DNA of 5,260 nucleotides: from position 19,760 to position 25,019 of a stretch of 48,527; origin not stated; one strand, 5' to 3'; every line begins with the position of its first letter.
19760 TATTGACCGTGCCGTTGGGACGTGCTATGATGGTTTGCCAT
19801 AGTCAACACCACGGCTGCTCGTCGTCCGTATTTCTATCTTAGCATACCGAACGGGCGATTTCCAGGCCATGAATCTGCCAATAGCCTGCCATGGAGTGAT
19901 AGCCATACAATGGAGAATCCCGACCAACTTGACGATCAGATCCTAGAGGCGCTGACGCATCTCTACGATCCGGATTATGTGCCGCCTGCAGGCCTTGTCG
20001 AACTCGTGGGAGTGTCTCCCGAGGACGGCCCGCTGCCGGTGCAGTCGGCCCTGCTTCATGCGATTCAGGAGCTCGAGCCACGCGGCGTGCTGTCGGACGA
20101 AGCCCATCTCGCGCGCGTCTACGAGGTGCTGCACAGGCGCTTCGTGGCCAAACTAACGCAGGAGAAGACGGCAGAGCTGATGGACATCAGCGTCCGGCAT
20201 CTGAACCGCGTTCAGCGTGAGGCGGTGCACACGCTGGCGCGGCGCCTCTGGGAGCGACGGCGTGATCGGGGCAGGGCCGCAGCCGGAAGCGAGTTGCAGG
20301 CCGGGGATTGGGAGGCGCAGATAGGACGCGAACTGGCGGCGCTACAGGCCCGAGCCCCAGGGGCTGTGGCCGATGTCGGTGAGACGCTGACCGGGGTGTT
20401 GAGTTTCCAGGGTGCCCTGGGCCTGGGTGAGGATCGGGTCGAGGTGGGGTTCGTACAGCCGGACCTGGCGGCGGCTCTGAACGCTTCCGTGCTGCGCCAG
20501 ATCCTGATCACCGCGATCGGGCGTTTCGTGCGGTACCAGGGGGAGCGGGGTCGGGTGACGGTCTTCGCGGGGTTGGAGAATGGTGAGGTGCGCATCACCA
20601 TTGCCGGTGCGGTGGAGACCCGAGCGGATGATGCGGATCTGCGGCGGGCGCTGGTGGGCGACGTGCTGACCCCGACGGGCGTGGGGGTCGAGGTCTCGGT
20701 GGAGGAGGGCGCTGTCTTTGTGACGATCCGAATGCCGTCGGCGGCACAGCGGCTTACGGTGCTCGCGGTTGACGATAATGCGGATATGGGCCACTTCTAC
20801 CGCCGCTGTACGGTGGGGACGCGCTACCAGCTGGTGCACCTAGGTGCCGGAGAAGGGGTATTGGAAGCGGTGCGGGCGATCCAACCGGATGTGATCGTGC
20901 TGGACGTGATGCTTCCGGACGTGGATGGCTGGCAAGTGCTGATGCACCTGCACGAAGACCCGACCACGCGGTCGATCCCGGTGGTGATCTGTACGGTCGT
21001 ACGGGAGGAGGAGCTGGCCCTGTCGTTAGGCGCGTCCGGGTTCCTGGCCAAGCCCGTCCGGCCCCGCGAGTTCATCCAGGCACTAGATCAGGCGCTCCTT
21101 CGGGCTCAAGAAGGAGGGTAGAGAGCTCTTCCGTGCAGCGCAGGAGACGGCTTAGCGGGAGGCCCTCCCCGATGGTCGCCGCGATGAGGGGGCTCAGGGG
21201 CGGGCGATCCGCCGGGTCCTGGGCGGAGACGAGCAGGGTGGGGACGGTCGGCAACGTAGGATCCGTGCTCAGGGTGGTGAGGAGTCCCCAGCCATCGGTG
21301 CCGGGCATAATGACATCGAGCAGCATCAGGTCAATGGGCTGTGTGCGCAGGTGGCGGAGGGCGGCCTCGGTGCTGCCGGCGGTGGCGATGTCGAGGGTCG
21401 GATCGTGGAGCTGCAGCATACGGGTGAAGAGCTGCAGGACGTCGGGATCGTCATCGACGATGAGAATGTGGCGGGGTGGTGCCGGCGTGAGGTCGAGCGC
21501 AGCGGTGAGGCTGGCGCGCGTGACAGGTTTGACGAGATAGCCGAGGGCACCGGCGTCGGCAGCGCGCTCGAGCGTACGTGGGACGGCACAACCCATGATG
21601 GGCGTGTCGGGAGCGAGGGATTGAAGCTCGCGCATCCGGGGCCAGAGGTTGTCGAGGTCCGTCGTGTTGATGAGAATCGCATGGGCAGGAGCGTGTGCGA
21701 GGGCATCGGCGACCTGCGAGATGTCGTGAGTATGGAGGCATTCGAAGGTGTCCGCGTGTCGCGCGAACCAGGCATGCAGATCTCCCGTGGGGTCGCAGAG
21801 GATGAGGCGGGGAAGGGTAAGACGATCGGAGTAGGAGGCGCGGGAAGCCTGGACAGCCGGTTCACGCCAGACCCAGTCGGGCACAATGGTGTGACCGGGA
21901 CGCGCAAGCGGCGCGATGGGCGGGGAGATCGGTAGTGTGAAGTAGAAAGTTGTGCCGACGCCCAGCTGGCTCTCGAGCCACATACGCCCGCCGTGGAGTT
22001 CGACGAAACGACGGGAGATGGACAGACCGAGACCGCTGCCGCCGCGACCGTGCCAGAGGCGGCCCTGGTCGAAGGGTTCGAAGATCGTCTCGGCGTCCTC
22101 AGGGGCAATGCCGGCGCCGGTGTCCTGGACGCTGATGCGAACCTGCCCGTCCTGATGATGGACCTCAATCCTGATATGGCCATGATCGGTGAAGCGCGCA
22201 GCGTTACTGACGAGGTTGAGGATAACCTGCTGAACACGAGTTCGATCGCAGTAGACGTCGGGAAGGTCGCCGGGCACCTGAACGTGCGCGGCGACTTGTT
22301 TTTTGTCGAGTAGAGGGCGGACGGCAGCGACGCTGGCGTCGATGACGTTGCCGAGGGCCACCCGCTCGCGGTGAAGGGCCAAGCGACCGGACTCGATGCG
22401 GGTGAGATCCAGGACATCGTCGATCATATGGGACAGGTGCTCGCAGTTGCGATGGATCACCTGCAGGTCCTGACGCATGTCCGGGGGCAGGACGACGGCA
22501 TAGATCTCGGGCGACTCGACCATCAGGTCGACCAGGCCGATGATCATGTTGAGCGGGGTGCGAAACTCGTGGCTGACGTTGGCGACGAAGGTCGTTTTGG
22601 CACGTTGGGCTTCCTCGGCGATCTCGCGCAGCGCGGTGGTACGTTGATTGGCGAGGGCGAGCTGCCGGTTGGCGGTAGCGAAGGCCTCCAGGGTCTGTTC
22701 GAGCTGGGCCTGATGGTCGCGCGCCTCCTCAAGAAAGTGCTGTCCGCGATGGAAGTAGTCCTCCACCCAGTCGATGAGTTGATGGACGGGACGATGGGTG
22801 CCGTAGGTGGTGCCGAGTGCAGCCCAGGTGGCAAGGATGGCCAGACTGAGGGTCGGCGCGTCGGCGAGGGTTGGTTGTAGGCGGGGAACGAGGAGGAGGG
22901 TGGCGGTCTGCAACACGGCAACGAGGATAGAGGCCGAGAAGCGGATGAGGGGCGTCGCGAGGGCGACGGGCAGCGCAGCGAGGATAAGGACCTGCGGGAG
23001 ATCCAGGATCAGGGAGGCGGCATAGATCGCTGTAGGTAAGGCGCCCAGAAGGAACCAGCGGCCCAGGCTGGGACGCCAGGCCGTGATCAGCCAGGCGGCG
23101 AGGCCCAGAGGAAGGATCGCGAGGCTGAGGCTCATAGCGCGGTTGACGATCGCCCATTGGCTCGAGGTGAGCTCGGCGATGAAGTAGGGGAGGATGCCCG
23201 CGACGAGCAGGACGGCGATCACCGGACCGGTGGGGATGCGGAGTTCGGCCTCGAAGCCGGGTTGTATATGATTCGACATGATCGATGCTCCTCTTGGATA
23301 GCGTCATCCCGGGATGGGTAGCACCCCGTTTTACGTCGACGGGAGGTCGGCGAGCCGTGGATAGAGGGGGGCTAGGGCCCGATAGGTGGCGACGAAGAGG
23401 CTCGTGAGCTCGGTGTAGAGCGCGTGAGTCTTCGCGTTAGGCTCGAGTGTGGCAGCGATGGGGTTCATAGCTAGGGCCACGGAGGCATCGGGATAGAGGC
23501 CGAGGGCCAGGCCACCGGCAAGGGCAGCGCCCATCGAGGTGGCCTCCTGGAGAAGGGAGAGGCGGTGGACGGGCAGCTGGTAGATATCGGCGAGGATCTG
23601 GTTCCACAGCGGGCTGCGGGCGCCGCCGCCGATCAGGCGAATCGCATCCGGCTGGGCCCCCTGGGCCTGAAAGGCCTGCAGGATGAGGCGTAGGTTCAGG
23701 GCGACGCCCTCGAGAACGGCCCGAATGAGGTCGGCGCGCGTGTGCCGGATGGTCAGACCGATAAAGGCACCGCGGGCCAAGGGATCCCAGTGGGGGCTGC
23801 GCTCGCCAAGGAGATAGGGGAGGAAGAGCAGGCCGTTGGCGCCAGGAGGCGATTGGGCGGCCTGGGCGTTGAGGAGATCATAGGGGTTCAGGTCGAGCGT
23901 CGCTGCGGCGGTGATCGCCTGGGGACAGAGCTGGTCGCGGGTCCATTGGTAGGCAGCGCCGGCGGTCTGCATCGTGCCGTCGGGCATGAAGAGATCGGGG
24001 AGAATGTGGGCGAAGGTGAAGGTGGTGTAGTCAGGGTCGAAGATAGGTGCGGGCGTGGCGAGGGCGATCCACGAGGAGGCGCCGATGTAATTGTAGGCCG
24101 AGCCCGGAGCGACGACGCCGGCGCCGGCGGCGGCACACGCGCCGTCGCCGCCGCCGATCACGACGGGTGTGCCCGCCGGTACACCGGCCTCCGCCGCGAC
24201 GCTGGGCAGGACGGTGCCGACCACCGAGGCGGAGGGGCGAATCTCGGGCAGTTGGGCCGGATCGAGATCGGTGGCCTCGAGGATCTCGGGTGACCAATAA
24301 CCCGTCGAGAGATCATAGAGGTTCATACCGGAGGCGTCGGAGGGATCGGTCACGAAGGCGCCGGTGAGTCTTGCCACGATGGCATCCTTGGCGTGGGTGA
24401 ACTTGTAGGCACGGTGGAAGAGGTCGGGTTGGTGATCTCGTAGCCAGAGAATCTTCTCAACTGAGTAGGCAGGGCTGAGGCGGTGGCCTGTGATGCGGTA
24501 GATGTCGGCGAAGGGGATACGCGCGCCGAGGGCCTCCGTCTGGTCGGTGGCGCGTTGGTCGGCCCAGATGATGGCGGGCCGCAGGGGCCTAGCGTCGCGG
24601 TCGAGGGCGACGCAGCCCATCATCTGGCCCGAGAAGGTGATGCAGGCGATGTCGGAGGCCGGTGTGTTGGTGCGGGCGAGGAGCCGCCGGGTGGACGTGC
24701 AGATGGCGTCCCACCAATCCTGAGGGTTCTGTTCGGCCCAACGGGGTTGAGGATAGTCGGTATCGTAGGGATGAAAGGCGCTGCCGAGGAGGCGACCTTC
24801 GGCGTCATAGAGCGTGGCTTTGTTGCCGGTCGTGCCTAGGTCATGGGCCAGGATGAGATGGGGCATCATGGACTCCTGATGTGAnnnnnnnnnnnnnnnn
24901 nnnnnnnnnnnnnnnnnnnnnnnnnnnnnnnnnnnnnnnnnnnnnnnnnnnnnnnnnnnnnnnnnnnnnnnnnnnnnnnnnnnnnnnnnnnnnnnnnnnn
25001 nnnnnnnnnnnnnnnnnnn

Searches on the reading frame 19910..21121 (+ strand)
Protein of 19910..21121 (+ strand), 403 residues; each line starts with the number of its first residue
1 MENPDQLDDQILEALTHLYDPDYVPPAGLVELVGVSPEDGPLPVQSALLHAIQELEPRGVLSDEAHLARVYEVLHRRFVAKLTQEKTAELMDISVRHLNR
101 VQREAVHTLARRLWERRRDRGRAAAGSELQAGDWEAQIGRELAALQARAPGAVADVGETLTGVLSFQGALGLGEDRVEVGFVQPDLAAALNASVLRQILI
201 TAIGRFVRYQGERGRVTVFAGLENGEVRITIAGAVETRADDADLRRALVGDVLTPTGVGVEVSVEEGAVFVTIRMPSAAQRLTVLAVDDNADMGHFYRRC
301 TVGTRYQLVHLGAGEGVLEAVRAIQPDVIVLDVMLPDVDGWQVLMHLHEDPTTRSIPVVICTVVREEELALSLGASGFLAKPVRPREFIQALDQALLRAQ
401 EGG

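Call 7: search_protein_families(library=pfam, proteins=[window:19910-21121:+])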
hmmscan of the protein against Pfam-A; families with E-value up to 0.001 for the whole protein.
window:19910-21121:+ (403 aa): 2 families
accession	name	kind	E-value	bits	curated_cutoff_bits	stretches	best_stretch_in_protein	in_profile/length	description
PF00072.30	Response_reg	-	8.7e-17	61.7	30.2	1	284-392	1-110/111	Response regulator receiver domain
PF04545.22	Sigma70_r4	-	0.00027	20.8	24.1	1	72-109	11-48/50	Sigma-70, region 4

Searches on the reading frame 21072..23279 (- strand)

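Call 7: search_protein_families(library=pfam, proteins=[window:21072-23279:-])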
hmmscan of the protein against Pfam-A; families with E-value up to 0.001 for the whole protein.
window:21072-23279:- (735 aa): 4 families
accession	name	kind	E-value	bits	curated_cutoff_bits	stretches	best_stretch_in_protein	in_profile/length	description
PF02518.31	HATPase_c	-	2.5e-32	112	26.4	1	345-451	2-109/111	Histidine kinase-, DNA gyrase B-, and HSP90-like ATPase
PF00072.30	Response_reg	-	1.9e-20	73.5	30.2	1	605-688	1-80/111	Response regulator receiver domain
PF00512.31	HisKA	-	8e-19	67.9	26.9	1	227-298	1-66/66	His Kinase A (phospho-acceptor) domain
PF13589.12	HATPase_c_3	-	0.00049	20.6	25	1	349-401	3-55/137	Histidine kinase-, DNA gyrase B-, and HSP90-like ATPase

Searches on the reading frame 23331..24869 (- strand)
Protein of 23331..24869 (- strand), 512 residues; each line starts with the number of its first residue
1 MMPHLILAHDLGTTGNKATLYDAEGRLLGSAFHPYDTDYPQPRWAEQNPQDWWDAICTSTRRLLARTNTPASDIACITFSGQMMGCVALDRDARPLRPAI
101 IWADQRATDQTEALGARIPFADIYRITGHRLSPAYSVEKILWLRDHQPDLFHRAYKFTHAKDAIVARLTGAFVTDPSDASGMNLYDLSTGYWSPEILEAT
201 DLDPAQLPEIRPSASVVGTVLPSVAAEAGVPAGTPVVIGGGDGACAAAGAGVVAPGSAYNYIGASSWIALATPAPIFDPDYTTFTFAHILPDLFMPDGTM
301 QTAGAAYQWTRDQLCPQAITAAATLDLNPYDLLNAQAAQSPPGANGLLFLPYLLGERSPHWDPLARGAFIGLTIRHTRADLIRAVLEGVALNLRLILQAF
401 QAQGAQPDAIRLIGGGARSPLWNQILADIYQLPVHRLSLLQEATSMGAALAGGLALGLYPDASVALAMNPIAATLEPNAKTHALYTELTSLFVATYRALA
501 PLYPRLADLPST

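Call 7: search_protein_families(library=pfam, proteins=[window:23331-24869:-])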
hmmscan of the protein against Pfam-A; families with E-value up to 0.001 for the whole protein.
window:23331-24869:- (512 aa): 2 families
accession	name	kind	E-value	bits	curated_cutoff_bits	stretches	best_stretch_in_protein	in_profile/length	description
PF00370.27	FGGY_N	-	4.4e-66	223.4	28.8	1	6-249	2-245/245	FGGY family of carbohydrate kinases, N-terminal domain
PF02782.22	FGGY_C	-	4.1e-41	141.4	27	1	259-455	2-197/198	FGGY family of carbohydrate kinases, C-terminal domain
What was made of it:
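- Checked: The nearest kinase is the FGGY gene at 23331-24869, 7.6 kb from the MFS stop (call 7).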

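Call 26: search_protein_families(library=ncbifam, proteins=[window:23331-24869:-], max_evalue=1e-10)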
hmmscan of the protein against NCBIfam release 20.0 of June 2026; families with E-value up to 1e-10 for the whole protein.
window:23331-24869:- (512 aa): 12 families
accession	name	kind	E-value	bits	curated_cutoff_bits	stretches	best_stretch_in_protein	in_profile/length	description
TIGR01312.1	XylB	equivalog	2.9e-120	402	380.25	1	10-496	4-480/481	xylulokinase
TIGR01314.1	gntK_FGGY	equivalog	1.7e-93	313.9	648.55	1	7-508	3-502/505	gluconokinase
NF011601.0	PRK15027.1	equivalog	3.2e-83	279.8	912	1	8-502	4-482/484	xylulokinase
NF008187.0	PRK10939.1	equivalog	7.4e-67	226.1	528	1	4-498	4-502/521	autoinducer-2 kinase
TIGR01311.1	glycerol_kin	equivalog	1.6e-65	221.4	590.35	1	5-480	2-475/496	glycerol kinase GlpK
NF000756.0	PRK00047.1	subfamily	1.3e-57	195.3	498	1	3-480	4-476/502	glycerol kinase GlpK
TIGR02628.1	fuculo_kin_coli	equivalog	1e-42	146.7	470.9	1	5-472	2-459/465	L-fuculokinase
NF003154.0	PRK04123.1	equivalog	6.8e-41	140.6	428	1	10-493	10-531/554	ribulokinase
TIGR01315.1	5C_CHO_kinase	subfamily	3.3e-38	131.7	408.7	1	9-479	5-516/541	FGGY family pentulose kinase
TIGR01234.1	L-ribulokinase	equivalog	1.1e-29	103.6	583.25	1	67-490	76-521/536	ribulokinase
TIGR02627.1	rhamnulo_kin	equivalog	2.8e-18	65.7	527.95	1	84-278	78-267/454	rhamnulokinase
NF007925.0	PRK10640.1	equivalog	1.8e-15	56.3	639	0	49-276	47-271/489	rhamnulokinase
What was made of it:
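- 23331..26563 (-): TIM3-TIM2-FGGY unit: the proposed kinase supplied in trans (FGGY 23331-24869, TIM2 24885-25679, TIM3 25715-26563). The FGGY passes the TIGR01312 XylB cut-off (402 vs 380, call 26).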

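Call 48: find_homologous_proteins(query=window:23331-24869:-, max_evalue=1e-30)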
Query window:23331-24869:- (512 aa): 7262 proteins with E <= 1e-30 among 8000 candidates; the best 120 are listed.
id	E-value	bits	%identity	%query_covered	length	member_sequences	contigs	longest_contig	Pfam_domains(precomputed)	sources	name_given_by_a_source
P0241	0.0e+0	1154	100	100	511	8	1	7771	PF00370.28,PF02782.23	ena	-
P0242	5.8e-283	958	84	99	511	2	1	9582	PF00370.28,PF02782.23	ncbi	-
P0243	7.6e-274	928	79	99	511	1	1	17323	PF00370.28,PF02782.23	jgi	jgi:xylulokinase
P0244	7.6e-255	865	72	99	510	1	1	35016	PF00370.28,PF02782.23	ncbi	ncbi:MAG: xylulokinase [Anaerolineae bacterium]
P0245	1.2e-252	858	73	99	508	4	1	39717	PF00370.28,PF02782.23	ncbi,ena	-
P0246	7.5e-251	852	73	99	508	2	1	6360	PF00370.28,PF02782.23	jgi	jgi:xylulokinase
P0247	1.2e-249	848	72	99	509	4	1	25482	PF00370.28,PF02782.23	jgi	jgi:xylulokinase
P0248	2.6e-249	847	71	99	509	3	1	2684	PF00370.28,PF02782.23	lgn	-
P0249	5.6e-249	845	72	99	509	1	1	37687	PF00370.28,PF02782.23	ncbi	ncbi:MAG: xylulokinase [Anaerolineae bacterium]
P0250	8.4e-248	842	71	100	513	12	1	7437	PF00370.28,PF02782.23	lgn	-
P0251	2.3e-247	840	71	100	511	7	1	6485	PF00370.28,PF02782.23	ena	-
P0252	4.5e-246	836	71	99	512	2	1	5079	PF00370.28,PF02782.23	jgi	-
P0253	2.9e-245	833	70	100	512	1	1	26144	PF00370.28,PF02782.23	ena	-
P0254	1.7e-244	831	71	99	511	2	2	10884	PF00370.28,PF02782.23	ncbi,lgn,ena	-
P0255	7.8e-244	829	69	100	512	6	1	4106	PF00370.28,PF02782.23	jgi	-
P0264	1.2e-236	805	67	99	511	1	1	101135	PF00370.28,PF02782.23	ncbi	-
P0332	3.5e-229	780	66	99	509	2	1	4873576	PF00370.28,PF02782.23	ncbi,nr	ncbi:MAG: xylulokinase [Anaerolineae bacterium]|nr:MAG: xylulokinase [Anaerolineae bacterium]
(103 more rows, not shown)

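Call 49: find_encoding_contigs(protein=P0332, flank=8000, max_places=1)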
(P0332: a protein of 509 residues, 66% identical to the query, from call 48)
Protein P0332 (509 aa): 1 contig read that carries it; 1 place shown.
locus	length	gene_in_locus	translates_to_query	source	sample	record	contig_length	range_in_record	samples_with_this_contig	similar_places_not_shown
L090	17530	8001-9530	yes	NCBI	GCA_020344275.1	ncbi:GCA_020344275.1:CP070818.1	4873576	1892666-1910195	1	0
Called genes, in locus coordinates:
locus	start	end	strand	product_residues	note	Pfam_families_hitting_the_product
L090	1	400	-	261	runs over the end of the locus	-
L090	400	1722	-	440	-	PF01663:Phosphodiest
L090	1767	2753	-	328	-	PF03851:UvdE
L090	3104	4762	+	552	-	PF13185:GAF_2, PF01590:GAF, PF13492:GAF_3 (faint), PF07228:SpoIIE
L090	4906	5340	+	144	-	PF13581:HATPase_c_2, PF02518:HATPase_c (weak)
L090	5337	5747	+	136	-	PF01740:STAS (weak), PF13466:STAS_2 (weak)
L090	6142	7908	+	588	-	PF02776:TPP_enzyme_N, PF00205:TPP_enzyme_M, PF02775:TPP_enzyme_C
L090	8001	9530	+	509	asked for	PF00370:FGGY_N, PF02782:FGGY_C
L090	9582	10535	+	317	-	-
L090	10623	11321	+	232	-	PF01791:DeoC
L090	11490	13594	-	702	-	PF13191:AAA_16 (weak), PF25873:WHD_MalT, PF17874:TPR_MalT, PF13424:TPR_12 (weak)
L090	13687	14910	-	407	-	PF07690:MFS_1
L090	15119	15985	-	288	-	-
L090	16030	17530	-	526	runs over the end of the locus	PF07691:PA14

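Call 50: find_encoding_contigs(protein=P0264, flank=10000, max_places=1)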
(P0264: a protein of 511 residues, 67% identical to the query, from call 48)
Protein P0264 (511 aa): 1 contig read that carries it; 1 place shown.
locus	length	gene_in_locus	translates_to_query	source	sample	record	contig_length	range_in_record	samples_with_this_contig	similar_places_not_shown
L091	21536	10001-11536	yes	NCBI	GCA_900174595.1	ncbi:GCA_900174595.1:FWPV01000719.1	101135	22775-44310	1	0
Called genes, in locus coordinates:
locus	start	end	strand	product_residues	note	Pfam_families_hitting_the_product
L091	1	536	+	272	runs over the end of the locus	PF04794:YdjC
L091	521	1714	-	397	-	PF13506:Glyco_transf_21, PF13641:Glyco_tranf_2_3, PF13632:Glyco_trans_2_3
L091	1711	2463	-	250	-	PF22790:YkoP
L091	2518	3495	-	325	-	PF00389:2-Hacid_dh, PF03446:NAD_binding_2 (faint), PF02826:2-Hacid_dh_C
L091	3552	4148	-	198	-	PF06560:GPI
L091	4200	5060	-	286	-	PF00528:BPD_transp_1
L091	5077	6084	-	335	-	PF00528:BPD_transp_1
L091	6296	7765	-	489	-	PF01547:SBP_bac_1, PF13416:SBP_bac_8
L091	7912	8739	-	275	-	PF00392:GntR, PF07702:UTRA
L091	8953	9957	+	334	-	PF00248:Aldo_ket_red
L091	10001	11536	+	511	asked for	PF00370:FGGY_N, PF02782:FGGY_C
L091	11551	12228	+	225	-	PF01081:Aldolase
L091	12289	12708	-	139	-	PF05025:RbsD_FucU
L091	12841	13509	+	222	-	PF00923:TAL_FSA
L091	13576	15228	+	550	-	PF02952:Fucose_iso_C (weak)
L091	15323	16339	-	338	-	PF08240:ADH_N, PF16912:Glu_dehyd_C, PF01488:Shikimate_DH (weak), PF02254:TrkA_N (weak), PF00107:ADH_zinc_N, PF13602:ADH_zinc_N_2 (weak)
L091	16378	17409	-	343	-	PF00294:PfkB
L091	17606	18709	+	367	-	PF00392:GntR, PF14502:HTH_41 (weak), PF00532:Peripla_BP_1, PF13407:Peripla_BP_4, PF13377:Peripla_BP_3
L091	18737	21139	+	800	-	PF13802:Gal_mutarotas_2, PF01055:Glyco_hydro_31_2nd, PF21365:Glyco_hydro_31_3rd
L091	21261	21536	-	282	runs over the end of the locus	PF00528:BPD_transp_1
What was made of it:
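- FGGY orthologues in other Anaerolineae sit in unrelated contexts (L090, L091; calls 49, 50).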

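Call 74: find_encoding_contigs(protein=P0245, flank=10000, max_places=1)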
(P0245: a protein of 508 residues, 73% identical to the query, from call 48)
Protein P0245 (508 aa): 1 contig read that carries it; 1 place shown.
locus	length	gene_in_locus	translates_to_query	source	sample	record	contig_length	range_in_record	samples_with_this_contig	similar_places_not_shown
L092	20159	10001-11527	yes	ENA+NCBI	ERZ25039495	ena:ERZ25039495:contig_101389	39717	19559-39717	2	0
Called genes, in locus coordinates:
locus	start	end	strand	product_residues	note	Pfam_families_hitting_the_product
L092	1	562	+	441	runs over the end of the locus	PF07690:MFS_1, PF12832:MFS_1_like (weak), PF07690:MFS_1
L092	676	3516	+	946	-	PF12704:MacB_PCD (weak), PF02687:FtsX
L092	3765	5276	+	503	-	PF08323:Glyco_transf_5, PF13439:Glyco_transf_4 (faint), PF13579:Glyco_trans_4_4 (faint), PF00534:Glycos_transf_1, PF13692:Glyco_trans_1_4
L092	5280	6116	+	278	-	PF01261:AP_endonuc_2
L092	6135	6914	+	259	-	PF01261:AP_endonuc_2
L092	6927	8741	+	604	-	PF16586:DUF5060, PF13204:Apiosidase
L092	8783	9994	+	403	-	PF00144:Beta-lactamase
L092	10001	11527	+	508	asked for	PF00370:FGGY_N, PF02782:FGGY_C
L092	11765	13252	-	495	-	PF00450:Peptidase_S10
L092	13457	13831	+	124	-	PF08818:DUF1801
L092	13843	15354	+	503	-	PF00890:FAD_binding_2 (faint), PF01266:DAO (faint), PF01593:Amino_oxidase, PF13450:NAD_binding_8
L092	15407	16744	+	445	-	PF00293:NUDIX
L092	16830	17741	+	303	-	-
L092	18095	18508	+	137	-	-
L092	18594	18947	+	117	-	PF04343:DUF488, PF22751:DUF488-N3a, PF22752:DUF488-N3i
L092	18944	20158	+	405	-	?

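Call 75: find_encoding_contigs(protein=P0244, flank=10000, max_places=1)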
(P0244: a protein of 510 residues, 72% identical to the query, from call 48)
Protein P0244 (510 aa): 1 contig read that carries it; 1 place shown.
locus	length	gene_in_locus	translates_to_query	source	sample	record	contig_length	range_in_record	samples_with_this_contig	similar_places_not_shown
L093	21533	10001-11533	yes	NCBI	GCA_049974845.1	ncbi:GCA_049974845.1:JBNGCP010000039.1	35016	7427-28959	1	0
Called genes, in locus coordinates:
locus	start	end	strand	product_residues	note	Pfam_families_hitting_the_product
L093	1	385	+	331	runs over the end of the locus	PF01408:GFO_IDH_MocA, PF22725:GFO_IDH_MocA_C3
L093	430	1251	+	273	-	PF01261:AP_endonuc_2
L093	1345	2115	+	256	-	PF00106:adh_short, PF08659:KR, PF13561:adh_short_C2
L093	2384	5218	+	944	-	PF12704:MacB_PCD (weak), PF02687:FtsX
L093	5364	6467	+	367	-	PF01408:GFO_IDH_MocA, PF02894:GFO_IDH_MocA_C, PF22725:GFO_IDH_MocA_C3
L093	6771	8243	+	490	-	PF08323:Glyco_transf_5, PF13439:Glyco_transf_4 (faint), PF00534:Glycos_transf_1, PF13692:Glyco_trans_1_4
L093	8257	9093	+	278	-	PF01261:AP_endonuc_2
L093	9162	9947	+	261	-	PF01261:AP_endonuc_2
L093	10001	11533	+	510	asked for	PF00370:FGGY_N, PF02782:FGGY_C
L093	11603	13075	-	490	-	PF00450:Peptidase_S10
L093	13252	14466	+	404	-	PF00155:Aminotran_1_2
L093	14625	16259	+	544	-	-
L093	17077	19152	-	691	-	PF03030:H_PPase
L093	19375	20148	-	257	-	-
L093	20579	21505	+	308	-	PF00892:EamA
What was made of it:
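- Kinase is syntenic nearby (calls 74, 75).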
